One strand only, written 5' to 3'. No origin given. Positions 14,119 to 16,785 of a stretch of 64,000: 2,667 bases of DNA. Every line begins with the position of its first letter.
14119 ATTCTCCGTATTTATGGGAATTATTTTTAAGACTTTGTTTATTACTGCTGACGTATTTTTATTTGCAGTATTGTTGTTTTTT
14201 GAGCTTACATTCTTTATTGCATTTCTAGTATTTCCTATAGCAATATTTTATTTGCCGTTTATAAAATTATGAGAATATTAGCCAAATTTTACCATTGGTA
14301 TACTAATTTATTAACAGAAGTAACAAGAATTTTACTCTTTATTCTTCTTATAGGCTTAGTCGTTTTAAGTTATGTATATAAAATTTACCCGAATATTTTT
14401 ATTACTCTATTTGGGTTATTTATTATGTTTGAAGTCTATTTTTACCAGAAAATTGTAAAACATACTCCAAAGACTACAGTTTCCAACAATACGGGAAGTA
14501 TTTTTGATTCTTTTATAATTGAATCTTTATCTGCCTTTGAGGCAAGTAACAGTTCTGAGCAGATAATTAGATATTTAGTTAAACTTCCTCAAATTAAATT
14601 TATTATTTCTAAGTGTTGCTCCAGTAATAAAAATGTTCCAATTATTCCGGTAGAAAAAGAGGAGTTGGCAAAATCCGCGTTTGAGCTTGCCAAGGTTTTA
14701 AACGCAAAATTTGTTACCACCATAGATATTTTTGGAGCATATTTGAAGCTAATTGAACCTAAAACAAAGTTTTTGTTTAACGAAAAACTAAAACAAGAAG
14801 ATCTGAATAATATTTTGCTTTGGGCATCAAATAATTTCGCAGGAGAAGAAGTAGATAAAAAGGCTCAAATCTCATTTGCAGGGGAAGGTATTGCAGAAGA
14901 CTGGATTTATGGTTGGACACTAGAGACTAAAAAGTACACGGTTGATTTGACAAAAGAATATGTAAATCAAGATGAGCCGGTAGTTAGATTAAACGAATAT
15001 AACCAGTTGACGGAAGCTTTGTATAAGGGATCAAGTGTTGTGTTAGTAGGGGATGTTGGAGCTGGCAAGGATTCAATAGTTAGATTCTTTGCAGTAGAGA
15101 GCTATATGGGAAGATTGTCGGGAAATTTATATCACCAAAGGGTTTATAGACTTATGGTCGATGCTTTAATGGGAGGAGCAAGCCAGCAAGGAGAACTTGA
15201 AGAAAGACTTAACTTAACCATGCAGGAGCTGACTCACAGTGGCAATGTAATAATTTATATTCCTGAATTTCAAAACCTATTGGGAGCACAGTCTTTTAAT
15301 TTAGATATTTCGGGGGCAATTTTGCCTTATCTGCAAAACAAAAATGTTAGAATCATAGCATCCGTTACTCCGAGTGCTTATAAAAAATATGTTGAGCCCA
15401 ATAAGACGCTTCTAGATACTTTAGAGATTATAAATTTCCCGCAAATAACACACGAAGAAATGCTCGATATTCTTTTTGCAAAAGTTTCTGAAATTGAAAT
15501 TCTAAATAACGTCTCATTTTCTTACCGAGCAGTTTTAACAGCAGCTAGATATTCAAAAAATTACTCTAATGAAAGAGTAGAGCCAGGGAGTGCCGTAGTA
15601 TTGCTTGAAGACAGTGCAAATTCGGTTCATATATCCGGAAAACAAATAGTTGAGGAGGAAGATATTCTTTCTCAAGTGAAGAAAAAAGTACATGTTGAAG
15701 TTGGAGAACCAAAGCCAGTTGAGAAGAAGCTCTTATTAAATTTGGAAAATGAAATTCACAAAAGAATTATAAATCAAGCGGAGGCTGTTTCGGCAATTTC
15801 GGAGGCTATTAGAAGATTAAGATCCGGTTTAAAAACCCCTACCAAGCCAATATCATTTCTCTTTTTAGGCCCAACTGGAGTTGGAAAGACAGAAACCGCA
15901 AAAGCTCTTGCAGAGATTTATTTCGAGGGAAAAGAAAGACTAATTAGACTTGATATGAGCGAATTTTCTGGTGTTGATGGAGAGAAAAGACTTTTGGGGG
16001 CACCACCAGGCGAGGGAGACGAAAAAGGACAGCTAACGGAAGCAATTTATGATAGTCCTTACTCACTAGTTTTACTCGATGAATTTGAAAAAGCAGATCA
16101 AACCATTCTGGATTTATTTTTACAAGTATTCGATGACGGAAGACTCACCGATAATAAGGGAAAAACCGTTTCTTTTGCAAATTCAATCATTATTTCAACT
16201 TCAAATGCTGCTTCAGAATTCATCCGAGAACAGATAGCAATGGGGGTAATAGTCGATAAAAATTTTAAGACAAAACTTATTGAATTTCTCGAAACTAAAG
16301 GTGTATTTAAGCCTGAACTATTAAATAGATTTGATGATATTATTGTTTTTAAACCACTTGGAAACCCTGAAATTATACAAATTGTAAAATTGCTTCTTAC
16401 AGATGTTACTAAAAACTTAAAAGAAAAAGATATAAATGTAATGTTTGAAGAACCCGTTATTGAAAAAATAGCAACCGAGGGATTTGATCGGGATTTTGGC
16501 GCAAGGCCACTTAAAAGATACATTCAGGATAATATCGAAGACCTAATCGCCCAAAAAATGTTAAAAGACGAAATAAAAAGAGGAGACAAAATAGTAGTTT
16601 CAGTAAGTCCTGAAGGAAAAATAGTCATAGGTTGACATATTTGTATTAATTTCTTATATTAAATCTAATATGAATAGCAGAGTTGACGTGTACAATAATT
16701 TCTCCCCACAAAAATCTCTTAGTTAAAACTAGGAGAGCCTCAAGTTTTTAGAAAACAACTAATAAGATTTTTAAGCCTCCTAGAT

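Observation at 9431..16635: Candidate novel four-gene module between dnaJ and nusA: repeat-bearing SF2 helicase + wHTH/coiled-coil protein + small membrane protein + membrane-anchored ClpC-like unfoldase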

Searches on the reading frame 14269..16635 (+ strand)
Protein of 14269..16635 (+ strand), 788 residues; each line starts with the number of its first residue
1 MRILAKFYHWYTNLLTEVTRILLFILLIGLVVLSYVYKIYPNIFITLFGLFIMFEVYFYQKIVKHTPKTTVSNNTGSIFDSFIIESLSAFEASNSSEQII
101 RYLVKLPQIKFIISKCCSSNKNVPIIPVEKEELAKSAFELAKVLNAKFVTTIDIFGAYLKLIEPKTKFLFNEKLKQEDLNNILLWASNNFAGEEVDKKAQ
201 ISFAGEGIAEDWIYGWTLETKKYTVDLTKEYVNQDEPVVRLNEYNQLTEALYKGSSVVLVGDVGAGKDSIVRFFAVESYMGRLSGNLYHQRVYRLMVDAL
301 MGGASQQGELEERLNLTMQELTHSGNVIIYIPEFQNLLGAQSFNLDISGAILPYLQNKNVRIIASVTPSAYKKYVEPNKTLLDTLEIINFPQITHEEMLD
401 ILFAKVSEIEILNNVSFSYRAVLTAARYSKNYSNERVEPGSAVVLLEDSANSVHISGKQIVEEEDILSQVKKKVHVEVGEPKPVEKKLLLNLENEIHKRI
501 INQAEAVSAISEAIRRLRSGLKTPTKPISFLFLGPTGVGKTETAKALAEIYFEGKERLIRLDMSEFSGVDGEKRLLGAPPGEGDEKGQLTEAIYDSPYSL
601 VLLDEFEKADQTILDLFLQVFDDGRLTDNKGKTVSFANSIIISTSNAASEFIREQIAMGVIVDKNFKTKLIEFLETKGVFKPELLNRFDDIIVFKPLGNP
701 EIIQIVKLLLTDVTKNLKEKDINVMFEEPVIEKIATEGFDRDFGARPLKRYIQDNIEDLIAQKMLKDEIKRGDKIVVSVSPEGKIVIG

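Call 4: search_protein_families(library=pfam, proteins=[window:14269-16635:+], max_evalue=0.01)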
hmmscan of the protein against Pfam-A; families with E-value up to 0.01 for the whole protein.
window:14269-16635:+ (788 aa): 13 families
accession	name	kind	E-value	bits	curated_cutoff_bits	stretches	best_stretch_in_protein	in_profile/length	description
PF07724.20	AAA_2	-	8.2e-43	146.7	27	1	527-691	3-166/166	AAA domain (Cdc48 subfamily)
PF10431.15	ClpB_D2-small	-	1.5e-23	83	21.9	1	697-777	1-81/81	C-terminal, D2-small domain, of ClpB protein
PF00004.35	AAA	-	4.3e-10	40.6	21.2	1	531-647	2-110/131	ATPase family associated with various cellular activities (AAA)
PF07728.20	AAA_5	-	4.2e-08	33.7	22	1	530-649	2-125/139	AAA domain (dynein-related subfamily)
PF13401.12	AAA_22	-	1.4e-05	25.8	27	0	531-578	9-60/130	AAA domain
PF17871.7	AAA_lid_9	-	2.2e-05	24.8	22.8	1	395-476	2-83/104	AAA lid domain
PF20720.3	nSTAND3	-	7.3e-05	23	27.2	0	531-561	21-51/155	Novel STAND NTPase 3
PF00158.32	Sigma54_activat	-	8.1e-05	22.8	20.2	0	523-651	18-148/168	Sigma-54 interaction domain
PF02367.23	TsaE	-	0.0001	22.7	26.6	0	246-276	13-43/128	Threonylcarbamoyl adenosine biosynthesis protein TsaE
PF00005.33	ABC_tran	-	0.0021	19.1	25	0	245-278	2-35/137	ABC transporter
PF13191.12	AAA_16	-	0.0025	18.8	32.6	0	238-275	3-45/167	AAA ATPase domain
PF01695.23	IstB_IS21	-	0.0033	17.4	24.1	0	530-548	95-113/238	IstB-like ATP binding protein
PF03193.22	RsgA_GTPase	-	0.0072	16.6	30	0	229-274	77-126/174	RsgA GTPase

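Call 5: search_protein_families(library=padloc, proteins=[window:14269-16635:+], max_evalue=0.01)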
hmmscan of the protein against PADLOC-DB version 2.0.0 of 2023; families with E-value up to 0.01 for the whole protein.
window:14269-16635:+ (788 aa): 6 families
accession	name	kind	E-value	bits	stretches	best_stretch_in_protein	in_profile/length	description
PDLC03838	DolB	-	4.8e-39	132.7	1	464-767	104-374/375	-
PDLC04606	PDC-M37B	-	1.2e-33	114.9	1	470-657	116-304/390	-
PDLC04605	PDC-M37B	-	1.1e-24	85.5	1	526-659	303-436/518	-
PDLC04140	mad8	-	0.00013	19.6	0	531-590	31-70/314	mads_8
PDLC00915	TRIP13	-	0.0039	14.6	0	492-549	33-85/302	TRIP13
PDLC02196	IetA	-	0.0058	14.1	0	485-549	86-144/374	-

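Call 6: search_protein_families(library=ncbifam, proteins=[window:14269-16635:+], max_evalue=0.01)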
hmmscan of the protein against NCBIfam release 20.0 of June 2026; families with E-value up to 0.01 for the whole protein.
window:14269-16635:+ (788 aa): 21 families
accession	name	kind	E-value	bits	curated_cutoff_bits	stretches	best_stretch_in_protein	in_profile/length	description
TIGR03346.1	chaperone_ClpB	equivalog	6.7e-126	421.7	1232.1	2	458-780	525-846/853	ATP-dependent chaperone ClpB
TIGR02639.1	ClpA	equivalog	3.7e-109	365.9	993.15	1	119-778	71-733/734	ATP-dependent Clp protease ATP-binding subunit ClpA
NF008118.0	PRK10865.1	equivalog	5.9e-108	361.9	1417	2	484-782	554-851/857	ATP-dependent chaperone ClpB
NF033606.1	heat_AAA_ClpK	exception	1.5e-105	354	1900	2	458-777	573-896/949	heat shock survival AAA family ATPase ClpK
NF033607.0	disagg_AAA_ClpG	exception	2.9e-102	343.2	1900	2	461-776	555-873/932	AAA family protein disaggregase ClpG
TIGR03345.1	VI_ClpV1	equivalog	1.3e-94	318.1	884.95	2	477-770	545-841/852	type VI secretion system ATPase TssH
NF008263.0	PRK11034.1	equivalog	2.6e-77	260.4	1350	1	257-781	210-737/758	ATP-dependent Clp protease ATP-binding subunit ClpA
NF003745.1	PRK05342.1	equivalog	2.8e-08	33.1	359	1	681-761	297-381/418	ATP-dependent Clp protease ATP-binding subunit ClpX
NF009067.0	PRK12402.1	equivalog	4.8e-07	29.1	317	1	510-566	20-77/340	replication factor C small subunit 2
TIGR00390.1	hslU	equivalog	3.9e-06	26.1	362.45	1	494-551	8-71/441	ATP-dependent protease ATPase subunit HslU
NF003229.0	PRK04195.1-5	equivalog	5.4e-06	25.4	280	1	499-551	18-68/413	replication factor C large subunit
TIGR03499.1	FlhF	equivalog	8.5e-06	26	174.15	1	483-554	155-225/286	flagellar biosynthesis GTPase FlhF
NF047784.1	MadB_ATPase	equivalog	8.5e-06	25.2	475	1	530-573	36-74/298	MadB family AAA-type ATPase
TIGR03922.1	T7SS_EccA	equivalog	1.5e-05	23.8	466.65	1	508-551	293-336/557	type VII secretion AAA-ATPase EccA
NF001679.0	PRK00440.1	equivalog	6.7e-05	22.1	303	1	506-570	19-84/322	replication factor C small subunit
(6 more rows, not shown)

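Call 29: find_homologous_proteins(query=window:14269-16635:+, max_evalue=1e-60)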
Query window:14269-16635:+ (788 aa): 939 proteins with E <= 1e-60 among 8000 candidates; the best 120 are listed.
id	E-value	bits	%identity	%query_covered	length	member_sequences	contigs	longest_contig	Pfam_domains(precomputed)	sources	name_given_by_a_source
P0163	0.0e+0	1718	100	100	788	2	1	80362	PF07724.21,PF00004.36,PF13401.13,PF07728.21,PF10431.16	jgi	-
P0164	0.0e+0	1438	82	100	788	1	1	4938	PF00158.33,PF07724.21,PF00004.36,PF07728.21,PF10431.16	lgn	-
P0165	0.0e+0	1400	79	100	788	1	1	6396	PF00158.33,PF07724.21,PF00004.36,PF17871.8,PF07728.21,PF10431.16,PF20720.4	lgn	-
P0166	0.0e+0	1380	79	100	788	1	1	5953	PF07724.21,PF00004.36,PF07728.21,PF10431.16,PF20720.4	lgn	-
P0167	0.0e+0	1337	76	100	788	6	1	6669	PF00158.33,PF07724.21,PF00004.36,PF13401.13,PF07728.21,PF10431.16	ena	-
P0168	0.0e+0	1288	73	100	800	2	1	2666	PF00158.33,PF07724.21,PF00004.36,PF13401.13,PF17871.8,PF07728.21,PF10431.16,PF20720.4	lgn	-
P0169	0.0e+0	1280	73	100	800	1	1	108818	PF00158.33,PF07724.21,PF00004.36,PF13401.13,PF07728.21,PF10431.16,PF20720.4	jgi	jgi:ATP-dependent Clp protease ATP-binding subunit ClpC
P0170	0.0e+0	1273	74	100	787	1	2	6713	PF00158.33,PF07724.21,PF00004.36,PF07728.21,PF10431.16,PF20720.4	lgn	-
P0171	0.0e+0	1154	64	100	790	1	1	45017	PF00158.33,PF07724.21,PF00004.36,PF07728.21,PF10431.16,PF20720.4,PF13191.13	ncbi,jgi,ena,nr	ncbi:MAG: hypothetical protein COU25_02445 [Candidatus Levybacteria bacterium CG10_big_fil_rev_8_21_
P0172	0.0e+0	1149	64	100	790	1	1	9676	PF00158.33,PF07724.21,PF00004.36,PF07728.21,PF10431.16,PF20720.4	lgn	-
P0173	0.0e+0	1144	63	100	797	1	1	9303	PF00158.33,PF07724.21,PF00004.36,PF07728.21,PF10431.16,PF20720.4,PF13191.13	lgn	-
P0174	0.0e+0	1143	64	100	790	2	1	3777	PF00158.33,PF07724.21,PF00004.36,PF07728.21,PF10431.16,PF20720.4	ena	-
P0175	0.0e+0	1087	63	99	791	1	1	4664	PF00158.33,PF07724.21,PF12775.14,PF00004.36,PF13401.13,PF05673.20,PF07728.21,PF10431.16,PF20720.4,PF13191.13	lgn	-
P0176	0.0e+0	1075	61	100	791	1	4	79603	PF00158.33,PF07724.21,PF00004.36,PF13401.13,PF17871.8,PF07728.21,PF10431.16,PF20720.4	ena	-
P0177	0.0e+0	1074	61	100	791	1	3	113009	PF00158.33,PF07724.21,PF00004.36,PF17871.8,PF07728.21,PF10431.16,PF20720.4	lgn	-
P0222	0.0e+0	1018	60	100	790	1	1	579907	PF01695.24,PF00158.33,PF07724.21,PF00004.36,PF17871.8,PF07728.21,PF10431.16,PF20720.4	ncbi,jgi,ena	ncbi:MAG: ATP-dependent Clp protease ATP-binding subunit [Candidatus Levyibacteriota bacterium]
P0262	4.3e-281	953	57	100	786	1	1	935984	PF00158.33,PF07724.21,PF00004.36,PF07728.21,PF10431.16,PF20720.4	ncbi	-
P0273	9.1e-270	915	53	100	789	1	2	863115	PF00158.33,PF07724.21,PF00004.36,PF17871.8,PF07728.21,PF10431.16,PF20720.4,PF13191.13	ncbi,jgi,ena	-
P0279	2.1e-244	831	52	99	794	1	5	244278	PF00004.36,PF13401.13,PF03193.23,PF20703.4,PF17871.8,PF07728.21,PF13191.13,PF00158.33,PF07724.21,PF00005.34,PF12775.14,PF10431.16,PF20720.4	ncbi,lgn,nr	ncbi:MAG: ATP-dependent Clp protease ATP-binding subunit [Candidatus Levybacteria bacterium]|nr:ATP-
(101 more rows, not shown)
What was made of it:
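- More than 116 full-length relatives at 49% identity or above (call 29). Public annotation calls it ClpC (call 29).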

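Call 30: find_encoding_contigs(protein=P0169, flank=9000, max_places=1)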
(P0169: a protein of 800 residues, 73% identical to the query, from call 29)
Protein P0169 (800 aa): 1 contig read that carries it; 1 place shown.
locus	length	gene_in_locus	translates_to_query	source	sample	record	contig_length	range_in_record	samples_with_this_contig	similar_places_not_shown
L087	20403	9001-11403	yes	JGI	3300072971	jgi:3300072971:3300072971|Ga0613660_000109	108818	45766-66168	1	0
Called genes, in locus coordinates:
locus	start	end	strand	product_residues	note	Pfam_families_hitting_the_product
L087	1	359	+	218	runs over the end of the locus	-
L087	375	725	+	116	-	PF06262:Zincin_1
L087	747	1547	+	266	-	-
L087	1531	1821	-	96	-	-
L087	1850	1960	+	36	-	-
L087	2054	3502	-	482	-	PF01406:tRNA-synt_1e (faint), PF09334:tRNA-synt_1g, PF00133:tRNA-synt_1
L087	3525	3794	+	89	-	-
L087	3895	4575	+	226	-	PF08433:KTI12 (weak), PF13671:AAA_33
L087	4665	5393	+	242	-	PF03444:WHD_HrcA (weak), PF01628:HrcA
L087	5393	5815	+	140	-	PF01025:GrpE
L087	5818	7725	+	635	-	PF00012:HSP70, PF06723:MreB_Mbl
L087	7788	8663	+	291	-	PF00226:DnaJ, PF01556:DnaJ_C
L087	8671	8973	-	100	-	-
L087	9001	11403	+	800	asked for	PF20720:nSTAND3 (faint), PF00158:Sigma54_activat (faint), PF13401:AAA_22 (faint), PF07724:AAA_2, PF00004:AAA (weak), PF07728:AAA_5, PF10431:ClpB_D2-small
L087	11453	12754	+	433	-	PF08529:NusA_N, PF13184:KH_NusA_1st, PF07650:KH_2 (faint), PF26594:KH_NusA_2nd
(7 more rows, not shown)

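Call 31: find_encoding_contigs(protein=P0171, flank=9000, max_places=1)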
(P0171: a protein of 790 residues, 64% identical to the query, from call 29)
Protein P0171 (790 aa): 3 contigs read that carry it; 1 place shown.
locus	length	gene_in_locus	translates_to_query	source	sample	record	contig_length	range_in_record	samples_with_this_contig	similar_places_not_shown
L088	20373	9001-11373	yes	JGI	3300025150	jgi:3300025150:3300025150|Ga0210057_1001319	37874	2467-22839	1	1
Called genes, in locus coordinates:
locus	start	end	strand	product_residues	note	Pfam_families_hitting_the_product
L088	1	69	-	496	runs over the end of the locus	PF00133:tRNA-synt_1, PF09334:tRNA-synt_1g, PF00133:tRNA-synt_1, PF01406:tRNA-synt_1e (weak)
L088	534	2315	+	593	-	PF10502:Peptidase_S26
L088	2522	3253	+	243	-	PF03444:WHD_HrcA (faint), PF01628:HrcA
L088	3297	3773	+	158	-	PF01025:GrpE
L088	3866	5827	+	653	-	PF00012:HSP70, PF06723:MreB_Mbl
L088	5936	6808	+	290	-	PF00226:DnaJ, PF01556:DnaJ_C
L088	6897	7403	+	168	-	-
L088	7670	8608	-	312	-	-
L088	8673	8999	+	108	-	-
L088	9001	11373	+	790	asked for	PF00158:Sigma54_activat (faint), PF13191:AAA_16 (faint), PF20720:nSTAND3 (faint), PF00004:AAA (weak), PF07724:AAA_2, PF07728:AAA_5, PF10431:ClpB_D2-small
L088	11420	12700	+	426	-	PF08529:NusA_N, PF07650:KH_2 (faint), PF13184:KH_NusA_1st, PF26594:KH_NusA_2nd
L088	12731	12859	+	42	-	-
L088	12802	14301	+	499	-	PF00009:GTP_EFTU, PF00071:Ras, PF01926:MMR_HSR1, PF03144:GTP_EFTU_D2 (faint), PF22042:EF-G_D2, PF11987:IF-2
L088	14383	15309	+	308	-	-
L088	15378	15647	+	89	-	PF00312:Ribosomal_S15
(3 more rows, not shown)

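Call 32: find_encoding_contigs(protein=P0222, flank=9000, max_places=1)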
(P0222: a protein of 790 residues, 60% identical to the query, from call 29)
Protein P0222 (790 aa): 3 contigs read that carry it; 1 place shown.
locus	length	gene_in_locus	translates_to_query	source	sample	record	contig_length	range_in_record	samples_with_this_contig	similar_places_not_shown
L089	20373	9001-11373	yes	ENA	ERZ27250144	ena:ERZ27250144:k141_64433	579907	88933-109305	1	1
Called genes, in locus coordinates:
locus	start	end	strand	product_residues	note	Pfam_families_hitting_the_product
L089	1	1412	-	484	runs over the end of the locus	PF00133:tRNA-synt_1, PF01921:tRNA-synt_1f (faint), PF09334:tRNA-synt_1g, PF00133:tRNA-synt_1, PF01406:tRNA-synt_1e (weak)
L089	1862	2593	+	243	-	PF03444:WHD_HrcA (weak), PF01628:HrcA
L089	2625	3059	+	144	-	PF01025:GrpE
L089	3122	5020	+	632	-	PF00012:HSP70, PF06723:MreB_Mbl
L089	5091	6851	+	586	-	PF13230:GATase_4 (weak), PF13522:GATase_6, PF13537:GATase_7, PF01380:SIS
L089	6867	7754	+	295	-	PF00226:DnaJ, PF01556:DnaJ_C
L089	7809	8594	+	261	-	-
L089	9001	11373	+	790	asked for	PF01695:IstB_IS21 (faint), PF00158:Sigma54_activat (faint), PF20720:nSTAND3 (faint), PF17871:AAA_lid_9 (weak), PF00004:AAA, PF07724:AAA_2, PF07728:AAA_5, PF10431:ClpB_D2-small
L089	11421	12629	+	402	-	PF08529:NusA_N, PF13184:KH_NusA_1st, PF26594:KH_NusA_2nd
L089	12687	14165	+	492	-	PF00009:GTP_EFTU, PF02421:FeoB_N (faint), PF01926:MMR_HSR1, PF22042:EF-G_D2, PF11987:IF-2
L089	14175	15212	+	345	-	-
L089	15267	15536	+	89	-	PF00312:Ribosomal_S15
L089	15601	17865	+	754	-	PF01138:RNase_PH, PF03725:RNase_PH_C (weak), PF03726:PNPase (weak), PF01138:RNase_PH, PF00013:KH_1, PF00575:S1, PF23459:S1_RRP5 (weak)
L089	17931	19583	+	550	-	PF00753:Lactamase_B, PF12706:Lactamase_B_2 (weak), PF07521:RMMBL (faint), PF22505:RNase_J_b_CASP, PF17770:RNase_J_C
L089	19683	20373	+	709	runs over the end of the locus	PF17854:FtsK_alpha, PF01580:FtsK_SpoIIIE, PF09397:FtsK_gamma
